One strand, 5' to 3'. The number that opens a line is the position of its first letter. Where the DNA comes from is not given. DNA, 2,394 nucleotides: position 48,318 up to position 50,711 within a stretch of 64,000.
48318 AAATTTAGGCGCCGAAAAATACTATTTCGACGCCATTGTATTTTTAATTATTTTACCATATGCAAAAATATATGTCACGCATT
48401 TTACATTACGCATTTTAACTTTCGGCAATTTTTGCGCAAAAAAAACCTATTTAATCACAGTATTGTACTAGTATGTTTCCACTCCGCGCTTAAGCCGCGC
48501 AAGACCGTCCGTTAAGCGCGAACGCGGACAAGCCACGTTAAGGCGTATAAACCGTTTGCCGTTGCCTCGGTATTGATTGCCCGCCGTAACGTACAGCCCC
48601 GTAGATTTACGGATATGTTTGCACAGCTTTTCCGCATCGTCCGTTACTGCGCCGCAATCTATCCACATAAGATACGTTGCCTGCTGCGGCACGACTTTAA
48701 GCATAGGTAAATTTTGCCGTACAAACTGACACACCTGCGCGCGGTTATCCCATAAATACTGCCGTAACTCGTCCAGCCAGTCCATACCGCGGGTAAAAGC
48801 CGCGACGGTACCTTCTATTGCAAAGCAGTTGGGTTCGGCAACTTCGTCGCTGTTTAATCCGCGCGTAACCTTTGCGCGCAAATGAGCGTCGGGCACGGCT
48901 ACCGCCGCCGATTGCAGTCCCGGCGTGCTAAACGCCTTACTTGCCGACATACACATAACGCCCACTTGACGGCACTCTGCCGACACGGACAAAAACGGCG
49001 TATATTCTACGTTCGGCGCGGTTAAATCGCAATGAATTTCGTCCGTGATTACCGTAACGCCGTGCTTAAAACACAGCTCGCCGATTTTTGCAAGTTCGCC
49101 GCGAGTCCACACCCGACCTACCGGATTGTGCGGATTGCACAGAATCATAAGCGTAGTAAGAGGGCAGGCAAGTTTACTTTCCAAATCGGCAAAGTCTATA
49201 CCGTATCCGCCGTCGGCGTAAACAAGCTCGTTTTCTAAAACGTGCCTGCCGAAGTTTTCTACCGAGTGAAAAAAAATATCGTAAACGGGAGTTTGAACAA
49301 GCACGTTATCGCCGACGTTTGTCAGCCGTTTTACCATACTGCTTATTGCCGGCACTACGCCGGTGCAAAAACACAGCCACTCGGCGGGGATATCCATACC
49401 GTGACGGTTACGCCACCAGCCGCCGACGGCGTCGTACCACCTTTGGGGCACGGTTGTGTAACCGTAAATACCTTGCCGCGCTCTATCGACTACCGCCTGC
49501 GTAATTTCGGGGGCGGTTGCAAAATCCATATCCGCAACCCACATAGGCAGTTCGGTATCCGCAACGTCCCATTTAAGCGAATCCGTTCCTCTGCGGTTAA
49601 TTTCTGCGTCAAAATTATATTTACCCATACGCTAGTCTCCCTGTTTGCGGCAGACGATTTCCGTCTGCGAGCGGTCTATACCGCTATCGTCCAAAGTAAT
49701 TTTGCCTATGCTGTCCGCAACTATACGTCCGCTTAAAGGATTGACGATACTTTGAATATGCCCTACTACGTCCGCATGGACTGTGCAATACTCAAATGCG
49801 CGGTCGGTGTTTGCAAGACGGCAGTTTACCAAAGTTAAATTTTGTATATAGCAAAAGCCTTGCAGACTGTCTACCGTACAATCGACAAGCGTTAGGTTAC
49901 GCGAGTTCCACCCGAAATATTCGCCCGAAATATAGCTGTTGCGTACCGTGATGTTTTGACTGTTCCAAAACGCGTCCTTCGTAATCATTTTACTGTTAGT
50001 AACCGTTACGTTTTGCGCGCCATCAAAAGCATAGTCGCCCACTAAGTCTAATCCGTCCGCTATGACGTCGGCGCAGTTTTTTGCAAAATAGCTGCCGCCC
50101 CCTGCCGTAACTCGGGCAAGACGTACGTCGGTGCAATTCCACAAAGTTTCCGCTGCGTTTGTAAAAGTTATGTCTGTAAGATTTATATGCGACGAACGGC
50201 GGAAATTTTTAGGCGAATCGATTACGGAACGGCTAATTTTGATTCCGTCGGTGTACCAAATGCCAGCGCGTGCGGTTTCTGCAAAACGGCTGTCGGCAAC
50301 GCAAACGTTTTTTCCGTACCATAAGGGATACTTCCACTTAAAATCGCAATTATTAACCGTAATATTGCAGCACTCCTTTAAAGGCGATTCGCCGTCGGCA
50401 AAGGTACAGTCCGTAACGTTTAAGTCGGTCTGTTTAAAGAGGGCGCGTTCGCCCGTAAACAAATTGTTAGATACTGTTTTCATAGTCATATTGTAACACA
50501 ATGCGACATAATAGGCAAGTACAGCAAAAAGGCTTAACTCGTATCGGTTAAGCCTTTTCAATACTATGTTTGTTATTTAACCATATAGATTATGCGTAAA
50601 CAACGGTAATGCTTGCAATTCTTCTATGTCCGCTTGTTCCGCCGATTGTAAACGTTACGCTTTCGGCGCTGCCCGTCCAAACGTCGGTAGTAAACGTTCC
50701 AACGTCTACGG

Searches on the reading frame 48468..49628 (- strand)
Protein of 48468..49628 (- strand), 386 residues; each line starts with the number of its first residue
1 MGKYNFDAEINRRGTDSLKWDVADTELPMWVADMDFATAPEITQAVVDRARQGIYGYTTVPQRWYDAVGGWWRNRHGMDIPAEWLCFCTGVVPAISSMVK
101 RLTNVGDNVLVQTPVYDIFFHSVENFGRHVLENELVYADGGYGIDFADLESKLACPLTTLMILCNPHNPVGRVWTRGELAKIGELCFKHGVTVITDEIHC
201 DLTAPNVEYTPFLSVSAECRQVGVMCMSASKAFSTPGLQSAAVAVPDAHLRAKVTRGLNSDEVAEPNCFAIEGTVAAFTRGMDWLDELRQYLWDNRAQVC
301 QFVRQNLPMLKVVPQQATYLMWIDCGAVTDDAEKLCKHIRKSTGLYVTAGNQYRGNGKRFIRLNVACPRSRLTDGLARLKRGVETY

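Call 56: search_protein_families(library=pfam, proteins=[window:48468-49628:-], max_evalue=0.01)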
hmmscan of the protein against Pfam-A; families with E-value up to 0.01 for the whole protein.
window:48468-49628:- (386 aa): 1 family
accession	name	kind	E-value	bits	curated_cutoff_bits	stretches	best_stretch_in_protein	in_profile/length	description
PF00155.27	Aminotran_1_2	-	1.7e-34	120.1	19.7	1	33-377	10-359/361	Aminotransferase class I and II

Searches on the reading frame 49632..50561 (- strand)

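Call 71: search_protein_families(library=pfam, proteins=[window:49632-50561:-], max_evalue=0.00001)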
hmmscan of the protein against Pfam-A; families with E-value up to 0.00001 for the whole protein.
window:49632-50561:- (309 aa): 1 family
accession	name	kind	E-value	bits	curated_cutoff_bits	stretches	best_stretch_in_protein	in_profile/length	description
PF12541.14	DUF3737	-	3.4e-117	391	23.9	1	29-302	2-274/275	Protein of unknown function (DUF3737)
